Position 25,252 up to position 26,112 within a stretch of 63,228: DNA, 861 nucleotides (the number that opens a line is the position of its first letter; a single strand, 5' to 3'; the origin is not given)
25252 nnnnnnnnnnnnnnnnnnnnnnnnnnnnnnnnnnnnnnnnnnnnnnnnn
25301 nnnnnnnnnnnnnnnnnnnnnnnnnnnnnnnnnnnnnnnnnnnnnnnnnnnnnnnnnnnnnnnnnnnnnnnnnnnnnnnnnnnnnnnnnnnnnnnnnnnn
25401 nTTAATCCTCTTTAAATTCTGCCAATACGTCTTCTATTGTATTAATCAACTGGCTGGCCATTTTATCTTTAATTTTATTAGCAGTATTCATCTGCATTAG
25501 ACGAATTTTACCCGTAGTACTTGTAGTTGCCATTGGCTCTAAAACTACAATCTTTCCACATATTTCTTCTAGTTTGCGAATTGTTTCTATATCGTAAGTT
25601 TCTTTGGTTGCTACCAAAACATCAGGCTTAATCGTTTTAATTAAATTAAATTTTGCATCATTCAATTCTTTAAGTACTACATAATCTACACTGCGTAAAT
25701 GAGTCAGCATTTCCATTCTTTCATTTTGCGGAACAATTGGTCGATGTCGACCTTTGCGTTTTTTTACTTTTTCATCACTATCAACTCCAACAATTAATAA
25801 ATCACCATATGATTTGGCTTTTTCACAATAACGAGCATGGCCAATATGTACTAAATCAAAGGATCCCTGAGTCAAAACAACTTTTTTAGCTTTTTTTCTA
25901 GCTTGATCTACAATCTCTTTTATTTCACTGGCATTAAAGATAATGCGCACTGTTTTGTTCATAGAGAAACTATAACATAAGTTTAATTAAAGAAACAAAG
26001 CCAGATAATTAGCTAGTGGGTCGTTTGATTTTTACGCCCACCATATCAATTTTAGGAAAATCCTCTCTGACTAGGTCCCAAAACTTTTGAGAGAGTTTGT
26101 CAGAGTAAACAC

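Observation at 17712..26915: Thymidylate super-cluster with an unexplained nucleotidyl-transfer module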

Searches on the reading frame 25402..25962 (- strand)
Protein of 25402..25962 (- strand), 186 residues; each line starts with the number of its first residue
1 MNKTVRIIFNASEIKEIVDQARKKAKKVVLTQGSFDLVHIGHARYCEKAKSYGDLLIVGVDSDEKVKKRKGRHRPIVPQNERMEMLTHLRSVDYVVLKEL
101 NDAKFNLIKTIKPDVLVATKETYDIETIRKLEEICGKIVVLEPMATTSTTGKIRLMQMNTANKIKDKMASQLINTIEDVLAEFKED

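Call 4: search_protein_families(library=pfam, proteins=[window:25402-25962:-], max_evalue=0.01)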
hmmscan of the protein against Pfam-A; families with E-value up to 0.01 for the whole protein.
window:25402-25962:- (186 aa): 2 families
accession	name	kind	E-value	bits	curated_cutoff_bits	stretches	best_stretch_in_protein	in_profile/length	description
PF01467.32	CTP_transf_like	-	8e-24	84.8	21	1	31-137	2-104/133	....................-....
PF06574.18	FAD_syn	-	0.00058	20.1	27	1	23-102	3-87/158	FAD synthetase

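Call 6: search_protein_families(library=ncbifam, proteins=[window:25402-25962:-], max_evalue=0.01)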
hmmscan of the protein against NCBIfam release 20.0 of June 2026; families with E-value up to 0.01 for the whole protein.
window:25402-25962:- (186 aa): 12 families
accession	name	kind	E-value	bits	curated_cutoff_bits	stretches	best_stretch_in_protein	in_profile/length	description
TIGR02199.1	rfaE_dom_II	equivalog_domain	5.5e-37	126.8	181.5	1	17-154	2-140/144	D-glycero-beta-D-manno-heptose 1-phosphate adenylyltransferase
NF008454.0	PRK11316.1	equivalog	6.6e-35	120.6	521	1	5-158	319-473/475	bifunctional D-glycero-beta-D-manno-heptose-7-phosphate kinase/D-glycero-beta-D-manno-heptose 1-phosphate adenylyltransferase HldE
TIGR00125.1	cyt_tran_rel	domain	7.5e-19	67.7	27.7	1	28-94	1-64/65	adenylyltransferase/cytidyltransferase family protein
NF001985.0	PRK00777.1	subfamily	1.8e-12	47.6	104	1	24-124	3-103/157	pantetheine-phosphate adenylyltransferase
TIGR01518.1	g3p_cytidyltrns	equivalog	5.1e-12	46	165.4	1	29-123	1-93/125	glycerol-3-phosphate cytidylyltransferase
NF002250.0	PRK01170.1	subfamily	3.5e-09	36.6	489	1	28-125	2-98/322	bifunctional pantetheine-phosphate adenylyltransferase/NTP phosphatase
NF041124.1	CoaD_Thcocales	equivalog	3.6e-08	33.5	290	1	22-105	1-86/156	phosphopantetheine adenylyltransferase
NF004162.0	PRK05627.1-5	equivalog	3.1e-06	26.8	241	1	22-102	9-90/304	bifunctional riboflavin kinase/FAD synthetase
NF005518.0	PRK07143.1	equivalog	5.2e-06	26.1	232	1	22-103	11-92/281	hypothetical protein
NF045965.1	RibF_rel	equivalog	6.5e-05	22.5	200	1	23-102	9-93/279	FAD synthase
TIGR01510.1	coaD_prev_kdtB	equivalog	0.0033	17.5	103.3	1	30-88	3-54/155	pantetheine-phosphate adenylyltransferase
NF004160.0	PRK05627.1-3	equivalog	0.0047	15.6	295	1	16-51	5-40/325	bifunctional riboflavin kinase/FAD synthetase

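Call 7: search_solved_structures(query=window:25402-25962:-, max_evalue=0.001, show_alignments=2)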
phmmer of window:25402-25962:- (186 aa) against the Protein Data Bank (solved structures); distinct sequences matched with E-value up to 0.001: 11.
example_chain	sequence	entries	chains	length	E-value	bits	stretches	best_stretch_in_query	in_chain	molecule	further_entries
3elb_A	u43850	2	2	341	1.5e-19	74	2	30-96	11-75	Ethanolamine-phosphate cytidylyltransferase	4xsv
5x9q_A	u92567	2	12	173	9.3e-16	61.6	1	27-129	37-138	Putative cytidylyltransferase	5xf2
3glv_A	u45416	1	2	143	8.6e-11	45.5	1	29-124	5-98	Lipopolysaccharide core biosynthesis protein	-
1coz_A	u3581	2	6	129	2.1e-08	37.7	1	27-99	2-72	PROTEIN (GLYCEROL-3-PHOSPHATE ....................) | glycerol-3-phosphate cytidylyltransferase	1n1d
9hsg_A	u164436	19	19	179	6.7e-08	36.1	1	23-96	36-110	choline-phosphate cytidylyltransferase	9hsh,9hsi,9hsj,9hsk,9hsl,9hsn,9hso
9hsm_A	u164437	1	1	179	6.7e-08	36.1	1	23-96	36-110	choline-phosphate cytidylyltransferase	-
4zcp_A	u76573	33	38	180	6.7e-08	36.1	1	23-96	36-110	Cholinephosphate cytidylyltransferase | Choline-phosphate cytidylyltransferase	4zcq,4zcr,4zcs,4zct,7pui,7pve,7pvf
2b7l_A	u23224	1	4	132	2.9e-07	34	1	27-117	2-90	glycerol-3-phosphate cytidylyltransferase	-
4mvd_B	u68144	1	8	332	4e-06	30.3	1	29-97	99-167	Choline-phosphate cytidylyltransferase A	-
3hl4_A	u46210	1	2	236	4.1e-06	30.3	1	29-97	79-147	Choline-phosphate cytidylyltransferase A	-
4mvc_A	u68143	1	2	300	6.1e-06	29.7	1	29-97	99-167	Choline-phosphate cytidylyltransferase A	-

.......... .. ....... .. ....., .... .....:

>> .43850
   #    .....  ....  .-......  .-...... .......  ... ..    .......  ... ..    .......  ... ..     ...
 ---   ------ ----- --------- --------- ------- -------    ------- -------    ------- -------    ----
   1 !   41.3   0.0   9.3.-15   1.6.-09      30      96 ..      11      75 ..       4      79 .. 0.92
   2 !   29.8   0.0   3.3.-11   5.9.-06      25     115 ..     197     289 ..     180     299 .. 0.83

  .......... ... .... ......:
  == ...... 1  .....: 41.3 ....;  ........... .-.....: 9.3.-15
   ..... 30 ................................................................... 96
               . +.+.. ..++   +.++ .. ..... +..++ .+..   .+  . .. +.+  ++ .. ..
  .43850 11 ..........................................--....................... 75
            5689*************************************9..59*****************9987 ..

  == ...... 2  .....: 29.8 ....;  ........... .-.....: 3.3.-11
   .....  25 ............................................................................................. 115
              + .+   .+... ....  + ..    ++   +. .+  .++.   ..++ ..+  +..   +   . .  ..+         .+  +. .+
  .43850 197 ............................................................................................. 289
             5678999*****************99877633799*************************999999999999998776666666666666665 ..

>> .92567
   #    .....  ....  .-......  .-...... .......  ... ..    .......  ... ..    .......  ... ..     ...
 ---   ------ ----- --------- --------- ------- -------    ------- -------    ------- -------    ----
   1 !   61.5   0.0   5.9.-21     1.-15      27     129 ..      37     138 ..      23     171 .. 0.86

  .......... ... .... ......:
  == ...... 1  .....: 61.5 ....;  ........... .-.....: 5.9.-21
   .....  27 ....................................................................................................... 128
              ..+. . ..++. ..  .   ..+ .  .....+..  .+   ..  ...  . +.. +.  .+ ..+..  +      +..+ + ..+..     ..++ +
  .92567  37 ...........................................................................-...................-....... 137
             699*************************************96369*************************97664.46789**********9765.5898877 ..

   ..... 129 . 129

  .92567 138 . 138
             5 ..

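Call 9: find_homologous_proteins(query=window:25402-25962:-, max_evalue=0.00001)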
Query window:25402-25962:- (186 aa): 1399 proteins with E <= 0.00001 among 1551 candidates; the best 120 are listed.
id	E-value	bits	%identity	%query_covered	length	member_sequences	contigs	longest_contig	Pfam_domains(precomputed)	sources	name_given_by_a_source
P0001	2.3e-109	381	96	100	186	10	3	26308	PF01467.33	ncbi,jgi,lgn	jgi:D-glycero-beta-D-manno-heptose 1-phosphate adenylyltransferase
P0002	1.4e-97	342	86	100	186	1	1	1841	PF01467.33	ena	-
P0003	2.6e-95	335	84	100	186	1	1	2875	PF01467.33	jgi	-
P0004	6.7e-90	317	81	100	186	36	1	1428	PF01467.33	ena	-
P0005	2.8e-89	315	78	100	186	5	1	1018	PF01467.33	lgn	-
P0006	4.4e-89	315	80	100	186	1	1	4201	PF01467.33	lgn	-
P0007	1.6e-87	310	78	99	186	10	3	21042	PF01467.33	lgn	-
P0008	3.0e-87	309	80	100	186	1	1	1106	PF01467.33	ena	-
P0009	5.4e-85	302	77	100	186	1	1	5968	PF01467.33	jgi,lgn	jgi:rfaE bifunctional protein nucleotidyltransferase chain/domain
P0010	6.9e-84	298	74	99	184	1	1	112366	PF01467.33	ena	-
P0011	5.8e-83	295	74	99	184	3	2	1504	PF01467.33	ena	-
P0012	3.0e-79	283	72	98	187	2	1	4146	PF01467.33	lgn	-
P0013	1.7e-78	280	71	98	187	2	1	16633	PF01467.33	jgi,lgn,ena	-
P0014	1.8e-78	280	76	91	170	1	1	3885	PF01467.33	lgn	-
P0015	1.9e-78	280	70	98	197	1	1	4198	PF01467.33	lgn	-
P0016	2.1e-78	280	71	98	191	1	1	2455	PF01467.33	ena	-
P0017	4.6e-78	279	70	98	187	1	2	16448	PF01467.33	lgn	-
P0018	6.4e-78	279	69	98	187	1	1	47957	PF01467.33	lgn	-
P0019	6.5e-78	279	70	98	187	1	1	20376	PF01467.33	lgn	-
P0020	7.8e-78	278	69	98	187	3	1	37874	PF01467.33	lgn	-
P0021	8.6e-78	278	70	98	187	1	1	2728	PF01467.33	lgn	-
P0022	9.4e-78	278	72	96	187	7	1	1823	PF01467.33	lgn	-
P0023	1.5e-77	277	70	98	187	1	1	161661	PF01467.33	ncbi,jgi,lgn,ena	-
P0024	1.7e-77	277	70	98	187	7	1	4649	PF01467.33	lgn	-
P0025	2.1e-77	277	70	98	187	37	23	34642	PF01467.33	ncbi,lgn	-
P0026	2.3e-77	277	70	98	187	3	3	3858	PF01467.33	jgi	-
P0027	2.5e-77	277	72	96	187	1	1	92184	PF01467.33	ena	-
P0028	2.7e-77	277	69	98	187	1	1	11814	PF01467.33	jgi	-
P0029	2.9e-77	276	70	98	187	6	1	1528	PF01467.33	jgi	jgi:D-beta-D-heptose 7-phosphate kinase/D-beta-D-heptose 1-phosphate adenosyltransferase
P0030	3.2e-77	276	69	98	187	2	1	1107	PF01467.33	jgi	-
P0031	4.0e-77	276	69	98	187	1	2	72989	PF01467.33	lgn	-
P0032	6.3e-77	275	70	98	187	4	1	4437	PF01467.33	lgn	-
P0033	7.0e-77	275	71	96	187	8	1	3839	PF01467.33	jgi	jgi:rfaE bifunctional protein nucleotidyltransferase chain/domain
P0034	1.1e-76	275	69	98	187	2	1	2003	PF01467.33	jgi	jgi:D-beta-D-heptose 7-phosphate kinase/D-beta-D-heptose 1-phosphate adenosyltransferase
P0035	1.7e-76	274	69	98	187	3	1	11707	PF01467.33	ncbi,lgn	-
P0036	1.9e-76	274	69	98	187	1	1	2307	PF01467.33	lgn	-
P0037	2.3e-76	273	71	96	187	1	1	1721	PF01467.33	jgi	jgi:D-beta-D-heptose 7-phosphate kinase/D-beta-D-heptose 1-phosphate adenosyltransferase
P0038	4.9e-76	272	68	98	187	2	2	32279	PF01467.33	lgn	-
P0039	6.9e-76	272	68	98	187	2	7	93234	PF01467.33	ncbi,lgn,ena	-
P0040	6.7e-74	265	70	96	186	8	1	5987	PF01467.33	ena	-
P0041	2.0e-71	257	66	99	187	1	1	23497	PF01467.33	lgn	-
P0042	2.1e-70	254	65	99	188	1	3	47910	PF01467.33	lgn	-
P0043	2.1e-70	254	65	100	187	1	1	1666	PF01467.33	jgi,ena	-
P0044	6.1e-70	253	65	100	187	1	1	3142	PF01467.33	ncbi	-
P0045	5.4e-69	250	66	96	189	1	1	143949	PF01467.33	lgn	-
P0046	1.1e-68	249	65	96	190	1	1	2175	PF01467.33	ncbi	-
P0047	1.7e-68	248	63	100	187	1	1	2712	PF01467.33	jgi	jgi:D-glycero-beta-D-manno-heptose 1-phosphate adenylyltransferase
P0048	2.1e-68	248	64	96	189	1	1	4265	PF01467.33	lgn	-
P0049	2.8e-68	247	64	99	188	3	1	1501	PF01467.33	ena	-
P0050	3.1e-68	247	65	96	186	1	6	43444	PF01467.33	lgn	-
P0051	3.2e-68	247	63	96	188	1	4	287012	PF01467.33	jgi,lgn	-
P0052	5.2e-68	246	65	96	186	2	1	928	PF01467.33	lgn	-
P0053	1.1e-67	245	66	92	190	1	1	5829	PF01467.33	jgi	jgi:rfaE bifunctional protein nucleotidyltransferase chain/domain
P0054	1.4e-67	245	59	98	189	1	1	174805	PF01467.33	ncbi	-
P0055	1.5e-67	245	65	96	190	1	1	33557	PF01467.33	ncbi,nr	ncbi:MAG: adenylyltransferase/cytidyltransferase family protein [bacterium]|nr:adenylyltransferase/c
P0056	1.5e-67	245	64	99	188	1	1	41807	PF01467.33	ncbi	-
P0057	2.1e-67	244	63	99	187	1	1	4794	PF01467.33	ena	-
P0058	2.3e-67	244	63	99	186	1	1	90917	PF01467.33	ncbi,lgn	-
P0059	3.5e-67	244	60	99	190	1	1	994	PF01467.33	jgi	jgi:D-glycero-beta-D-manno-heptose 1-phosphate adenylyltransferase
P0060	5.0e-67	243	61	99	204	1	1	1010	PF01467.33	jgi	-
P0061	6.2e-67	243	61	99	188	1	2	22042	PF01467.33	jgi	jgi:rfaE bifunctional protein nucleotidyltransferase chain/domain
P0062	8.3e-67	242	62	97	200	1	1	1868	PF01467.33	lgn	-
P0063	9.8e-67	242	64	97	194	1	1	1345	PF01467.33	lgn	-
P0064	1.0e-66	242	64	100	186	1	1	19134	PF01467.33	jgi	jgi:D-beta-D-heptose 7-phosphate kinase/D-beta-D-heptose 1-phosphate adenosyltransferase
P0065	1.1e-66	242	64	97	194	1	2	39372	PF01467.33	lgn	-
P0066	1.1e-66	242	64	97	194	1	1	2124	PF01467.33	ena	-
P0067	1.2e-66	242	63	96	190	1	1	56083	PF01467.33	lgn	-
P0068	1.2e-66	242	63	95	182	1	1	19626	PF01467.33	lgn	-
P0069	1.4e-66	242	62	97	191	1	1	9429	PF01467.33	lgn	-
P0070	1.5e-66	242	63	96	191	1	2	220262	PF01467.33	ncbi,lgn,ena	-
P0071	1.6e-66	241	63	99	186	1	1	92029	PF01467.33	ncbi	ncbi:MAG: adenylyltransferase/cytidyltransferase family protein [Patescibacteria group bacterium]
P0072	1.6e-66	241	62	98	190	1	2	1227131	PF01467.33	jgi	jgi:D-glycero-beta-D-manno-heptose 1-phosphate adenylyltransferase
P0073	1.6e-66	241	62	98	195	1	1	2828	PF01467.33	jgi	jgi:rfaE bifunctional protein nucleotidyltransferase chain/domain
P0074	1.9e-66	241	61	99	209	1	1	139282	PF01467.33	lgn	-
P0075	1.9e-66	241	64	96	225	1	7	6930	PF01467.33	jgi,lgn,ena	-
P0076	2.0e-66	241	67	93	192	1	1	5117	PF01467.33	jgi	jgi:D-glycero-beta-D-manno-heptose 1-phosphate adenylyltransferase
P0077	2.0e-66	241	62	94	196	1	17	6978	PF01467.33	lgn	-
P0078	2.1e-66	241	62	95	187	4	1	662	PF01467.33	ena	-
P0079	2.5e-66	241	64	95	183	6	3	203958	PF01467.33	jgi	jgi:D-glycero-beta-D-manno-heptose 1-phosphate adenylyltransferase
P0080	2.6e-66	241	62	98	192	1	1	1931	PF01467.33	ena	-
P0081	2.8e-66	241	66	93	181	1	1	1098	PF01467.33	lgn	-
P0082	3.5e-66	240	65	96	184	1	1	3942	PF01467.33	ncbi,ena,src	-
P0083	3.5e-66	240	64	97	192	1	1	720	PF01467.33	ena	-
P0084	3.7e-66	240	63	99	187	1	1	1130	PF01467.33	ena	-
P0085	4.0e-66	240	62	96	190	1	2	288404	PF01467.33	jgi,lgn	jgi:D-beta-D-heptose 7-phosphate kinase/D-beta-D-heptose 1-phosphate adenosyltransferase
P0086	4.1e-66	240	64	96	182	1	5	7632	PF01467.33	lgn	-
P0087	4.4e-66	240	60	98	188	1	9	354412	PF01467.33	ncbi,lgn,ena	-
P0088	4.5e-66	240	63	97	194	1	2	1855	PF01467.33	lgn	-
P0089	4.8e-66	240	64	92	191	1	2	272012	PF01467.33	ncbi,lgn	ncbi:MAG: adenylyltransferase/cytidyltransferase family protein [Patescibacteria group bacterium]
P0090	5.4e-66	240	63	99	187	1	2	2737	PF01467.33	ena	-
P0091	5.9e-66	240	61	99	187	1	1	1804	PF01467.33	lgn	-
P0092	6.4e-66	240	62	97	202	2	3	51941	PF01467.33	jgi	jgi:D-glycero-beta-D-manno-heptose 1-phosphate adenylyltransferase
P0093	6.9e-66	239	63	99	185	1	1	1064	PF01467.33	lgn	-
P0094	7.0e-66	239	63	96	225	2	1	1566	PF01467.33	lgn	-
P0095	7.9e-66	239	64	92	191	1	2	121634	PF01467.33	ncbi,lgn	-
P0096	8.1e-66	239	60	99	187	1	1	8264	PF01467.33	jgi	jgi:D-beta-D-heptose 7-phosphate kinase/D-beta-D-heptose 1-phosphate adenosyltransferase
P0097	8.3e-66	239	60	98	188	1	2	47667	PF01467.33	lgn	-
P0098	8.3e-66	239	61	96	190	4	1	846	PF01467.33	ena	-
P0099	8.8e-66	239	61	96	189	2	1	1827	PF01467.33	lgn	-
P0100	8.8e-66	239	64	96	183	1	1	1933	PF01467.33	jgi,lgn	jgi:D-beta-D-heptose 7-phosphate kinase/D-beta-D-heptose 1-phosphate adenosyltransferase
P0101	8.8e-66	239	61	96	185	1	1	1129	PF01467.33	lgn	-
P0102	1.1e-65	239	60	99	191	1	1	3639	PF01467.33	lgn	-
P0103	1.2e-65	239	63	96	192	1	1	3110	PF01467.33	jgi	jgi:D-beta-D-heptose 7-phosphate kinase/D-beta-D-heptose 1-phosphate adenosyltransferase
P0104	1.2e-65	239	64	92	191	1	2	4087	PF01467.33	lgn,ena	-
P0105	1.3e-65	239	63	96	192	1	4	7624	PF01467.33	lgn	-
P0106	1.4e-65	238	60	98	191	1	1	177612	PF01467.33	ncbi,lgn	-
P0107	1.5e-65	238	61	98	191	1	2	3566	PF01467.33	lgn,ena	-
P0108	1.5e-65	238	63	97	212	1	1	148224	PF01467.33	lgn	-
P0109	1.5e-65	238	62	99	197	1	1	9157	PF01467.33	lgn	-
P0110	1.6e-65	238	61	99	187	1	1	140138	PF01467.33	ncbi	-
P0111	1.6e-65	238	60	96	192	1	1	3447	PF01467.33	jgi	jgi:D-beta-D-heptose 7-phosphate kinase/D-beta-D-heptose 1-phosphate adenosyltransferase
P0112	1.8e-65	238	64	95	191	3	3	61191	PF01467.33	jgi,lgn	jgi:D-beta-D-heptose 7-phosphate kinase/D-beta-D-heptose 1-phosphate adenosyltransferase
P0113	2.2e-65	238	61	99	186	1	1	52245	PF01467.33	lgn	-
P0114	2.8e-65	237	61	96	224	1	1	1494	PF01467.33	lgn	-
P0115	2.8e-65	237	61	96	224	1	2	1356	PF01467.33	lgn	-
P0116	3.0e-65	237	63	96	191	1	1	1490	PF01467.33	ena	-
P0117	3.5e-65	237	62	100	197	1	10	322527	PF01467.33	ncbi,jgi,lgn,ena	-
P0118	3.5e-65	237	62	100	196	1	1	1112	PF01467.33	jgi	-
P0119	4.4e-65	237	60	99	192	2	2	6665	PF01467.33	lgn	-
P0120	4.7e-65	237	61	96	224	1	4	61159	PF01467.33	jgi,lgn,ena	-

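Call 10: find_encoding_contigs(protein=P0072, flank=8000, max_places=2)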
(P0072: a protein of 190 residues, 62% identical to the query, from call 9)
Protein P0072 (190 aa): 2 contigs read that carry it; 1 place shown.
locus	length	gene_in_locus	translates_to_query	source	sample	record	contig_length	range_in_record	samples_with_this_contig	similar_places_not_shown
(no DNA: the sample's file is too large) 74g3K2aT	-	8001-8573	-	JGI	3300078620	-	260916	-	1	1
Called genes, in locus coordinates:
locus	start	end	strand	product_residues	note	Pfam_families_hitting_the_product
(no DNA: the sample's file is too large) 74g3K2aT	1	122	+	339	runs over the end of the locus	PF00022:Actin (faint), PF06723:MreB_Mbl, PF14450:FtsA (weak)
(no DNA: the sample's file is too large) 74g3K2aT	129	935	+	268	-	PF04085:MreC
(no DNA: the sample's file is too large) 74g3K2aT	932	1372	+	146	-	-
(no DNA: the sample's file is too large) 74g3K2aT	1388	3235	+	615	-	PF03717:PBP_dimer, PF00905:Transpeptidase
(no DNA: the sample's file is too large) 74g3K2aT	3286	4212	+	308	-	PF02481:DNA_processg_A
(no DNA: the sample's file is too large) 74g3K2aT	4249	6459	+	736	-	PF01751:Toprim, PF01131:Topoisom_bac, PF01396:Zn_ribbon_Top1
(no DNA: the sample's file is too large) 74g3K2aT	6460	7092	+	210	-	PF01467:CTP_transf_like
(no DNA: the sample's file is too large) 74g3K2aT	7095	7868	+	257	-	PF02540:NAD_synthase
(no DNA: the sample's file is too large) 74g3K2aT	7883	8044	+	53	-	-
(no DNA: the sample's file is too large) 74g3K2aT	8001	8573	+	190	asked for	PF01467:CTP_transf_like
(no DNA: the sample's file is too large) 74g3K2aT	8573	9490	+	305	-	PF00383:dCMP_cyt_deam_1, PF14437:MafB19-deam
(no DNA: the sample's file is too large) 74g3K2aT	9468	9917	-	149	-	-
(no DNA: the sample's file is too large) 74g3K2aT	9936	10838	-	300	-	PF00303:Thymidylat_synt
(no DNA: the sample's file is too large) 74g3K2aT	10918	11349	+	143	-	PF22769:DCD, PF00692:dUTPase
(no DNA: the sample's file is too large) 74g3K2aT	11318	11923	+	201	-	PF00186:DHFR_1, PF01872:RibD_C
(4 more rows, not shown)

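Call 11: find_encoding_contigs(protein=P0054, flank=8000, max_places=2)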
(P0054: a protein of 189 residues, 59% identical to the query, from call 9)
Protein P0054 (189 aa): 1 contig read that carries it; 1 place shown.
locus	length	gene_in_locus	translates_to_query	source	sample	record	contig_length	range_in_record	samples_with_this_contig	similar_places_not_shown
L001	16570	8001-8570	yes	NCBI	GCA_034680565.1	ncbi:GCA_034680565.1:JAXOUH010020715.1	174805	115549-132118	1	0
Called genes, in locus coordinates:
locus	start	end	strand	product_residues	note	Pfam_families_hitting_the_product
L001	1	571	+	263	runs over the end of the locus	PF04085:MreC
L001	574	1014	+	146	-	-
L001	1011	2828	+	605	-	PF03717:PBP_dimer, PF00905:Transpeptidase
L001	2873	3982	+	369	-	PF02481:DNA_processg_A, PF17782:WHD_DprA (faint)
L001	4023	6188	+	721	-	PF01751:Toprim, PF01131:Topoisom_bac, PF01396:Zn_ribbon_Top1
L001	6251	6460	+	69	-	-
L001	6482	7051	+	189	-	PF01467:CTP_transf_like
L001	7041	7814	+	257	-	PF02540:NAD_synthase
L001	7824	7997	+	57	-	-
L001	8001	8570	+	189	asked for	PF01467:CTP_transf_like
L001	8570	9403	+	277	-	PF00383:dCMP_cyt_deam_1, PF14437:MafB19-deam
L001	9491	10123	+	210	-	-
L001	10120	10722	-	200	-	-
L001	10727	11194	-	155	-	-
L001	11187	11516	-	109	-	-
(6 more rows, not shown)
